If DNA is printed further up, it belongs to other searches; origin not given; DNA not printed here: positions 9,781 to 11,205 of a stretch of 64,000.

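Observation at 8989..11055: Sigma-54 activator whose sensor module is a full-length, catalytically degenerate paralog of the pathway enzyme Kdd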

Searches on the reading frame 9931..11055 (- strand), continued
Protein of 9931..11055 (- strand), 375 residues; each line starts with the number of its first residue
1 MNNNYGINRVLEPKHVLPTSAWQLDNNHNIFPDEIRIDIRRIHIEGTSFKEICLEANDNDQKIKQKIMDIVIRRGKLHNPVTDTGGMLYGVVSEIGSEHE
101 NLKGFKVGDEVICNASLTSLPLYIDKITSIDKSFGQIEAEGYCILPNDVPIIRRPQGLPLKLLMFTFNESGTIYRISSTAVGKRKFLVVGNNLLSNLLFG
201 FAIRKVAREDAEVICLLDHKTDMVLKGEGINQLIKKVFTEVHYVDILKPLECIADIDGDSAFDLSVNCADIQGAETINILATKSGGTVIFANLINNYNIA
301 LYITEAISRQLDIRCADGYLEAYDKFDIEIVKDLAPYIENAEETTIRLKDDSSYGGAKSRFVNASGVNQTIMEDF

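Call 51: fold_search(model_id=the predicted structure, library=pdb)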
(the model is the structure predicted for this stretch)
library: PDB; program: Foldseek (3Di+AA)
matches with E <= 10: 1788; with E <= 0.001: 348
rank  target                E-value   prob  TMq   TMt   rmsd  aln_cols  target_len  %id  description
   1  7dl0_B                3.5e-27  1.00  0.84  0.82   3.7       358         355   23  The mutant E310G/A314Y of 3,5-DAHDHcca complex with NADPH (released 2021-09-29)
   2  7dl0_A                6.6e-27  1.00  0.77  0.76   4.5       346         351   24  The mutant E310G/A314Y of 3,5-DAHDHcca complex with NADPH (released 2021-09-29)
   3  7dl7_A                6.6e-27  1.00  0.72  0.71   5.3       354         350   23  The wild-type structure of 3,5-DAHDHcca (released 2021-09-29)
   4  7dl7_E                7.4e-27  1.00  0.71  0.71   5.4       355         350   23  The wild-type structure of 3,5-DAHDHcca (released 2021-09-29)
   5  7dl3_A                2.0e-26  1.00  0.72  0.71   5.2       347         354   24  The structure of 3,5-DAHDHcca complex with NADPH (released 2021-09-29)
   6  7dl1_A                3.1e-26  1.00  0.70  0.69   5.8       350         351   23  The mutant E310G/G323S structure of 3,5-DAHDHcca complex with NADPH (released 2021-09-29)
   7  7dl3_B                6.1e-26  1.00  0.73  0.72   5.2       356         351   23  The structure of 3,5-DAHDHcca complex with NADPH (released 2021-09-29)
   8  2d8a                  2.5e-12  1.00  0.50  0.51   9.4       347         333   17  Crystal Structure of PH0655 from Pyrococcus horikoshii OT3 (released 2006-06-02)
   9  5kia                  4.4e-12  1.00  0.49  0.50   8.7       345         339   17  Crystal structure of L-threonine 3-dehydrogenase from Burkholderia thailandensis (released 2017-02-15)
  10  5h81_A                7.3e-12  1.00  0.48  0.49   9.1       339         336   13  HETEROYOHIMBINE SYNTHASE THAS2 FROM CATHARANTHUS ROSEUS - COMPLEX WITH NADP+ (released 2016-07-27)
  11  4ejm                  1.2e-11  1.00  0.48  0.48   9.3       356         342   12  Crystal structure of a putative zinc-binding dehydrogenase (Target PSI-012003) from Sinorhizobium meliloti 1021 bound to (released 2012-05-02)
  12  6ie0_A                1.4e-11  1.00  0.48  0.48  10.0       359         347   12  X-ray crystal structure of 2R,3R-butanediol dehydrogenase from Bacillus subtilis (released 2019-09-18)
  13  4ej6                  1.7e-11  1.00  0.49  0.49   9.0       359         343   13  Crystal structure of a putative zinc-binding dehydrogenase (Target PSI-012003) from Sinorhizobium meliloti 1021 (released 2012-05-02)
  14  1e3j                  3.0e-11  1.00  0.48  0.48   9.4       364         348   14  Ketose reductase (sorbitol dehydrogenase) from silverleaf whitefly (released 2001-02-04)
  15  7bu3_B                4.4e-11  1.00  0.45  0.46   9.5       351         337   13  Structure of alcohol dehydrogenase YjgB in complex with NADP from Escherichia coli (released 2020-05-13)
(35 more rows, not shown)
